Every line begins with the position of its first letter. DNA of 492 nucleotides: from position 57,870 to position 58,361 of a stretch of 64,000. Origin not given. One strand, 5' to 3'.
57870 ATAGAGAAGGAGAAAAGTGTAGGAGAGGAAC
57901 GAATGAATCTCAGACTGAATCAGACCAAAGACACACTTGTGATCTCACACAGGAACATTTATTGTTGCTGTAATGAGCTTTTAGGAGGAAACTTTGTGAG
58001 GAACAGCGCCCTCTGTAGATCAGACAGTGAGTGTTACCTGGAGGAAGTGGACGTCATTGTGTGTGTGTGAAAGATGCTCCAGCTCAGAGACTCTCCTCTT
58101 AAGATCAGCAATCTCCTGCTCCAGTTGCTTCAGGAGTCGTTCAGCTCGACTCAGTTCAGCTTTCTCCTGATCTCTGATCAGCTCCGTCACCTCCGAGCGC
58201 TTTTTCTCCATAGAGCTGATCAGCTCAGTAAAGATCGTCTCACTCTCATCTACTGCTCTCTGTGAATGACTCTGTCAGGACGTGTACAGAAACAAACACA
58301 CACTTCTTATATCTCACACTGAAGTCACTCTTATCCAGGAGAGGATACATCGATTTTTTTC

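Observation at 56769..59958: Second TRIM paralogue: 5'-truncated and frameshifted, yet nearly identical to locus A across an exon-intron block (gene conversion or very recent duplication)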

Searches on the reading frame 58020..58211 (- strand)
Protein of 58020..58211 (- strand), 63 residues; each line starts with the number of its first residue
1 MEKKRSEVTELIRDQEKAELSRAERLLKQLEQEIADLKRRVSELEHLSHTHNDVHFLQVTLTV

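Call 6: search_protein_families(library=pfam, proteins=[window:58020-58211:-], max_evalue=0.01)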
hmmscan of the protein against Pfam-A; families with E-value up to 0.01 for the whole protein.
window:58020-58211:- (63 aa): 3 families
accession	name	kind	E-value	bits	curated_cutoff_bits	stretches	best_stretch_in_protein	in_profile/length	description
PF25600.1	TRIM_CC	-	4.8e-21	75.5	30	1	1-58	40-97/142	TRIM protein coiled-coil region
PF14916.11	CCDC92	-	0.0077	16.5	28.3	0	25-46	20-41/57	Coiled-coil domain of unknown function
PF24622.1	TMP_4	-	0.0081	16.7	27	1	13-40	22-49/77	Tape measure protein domain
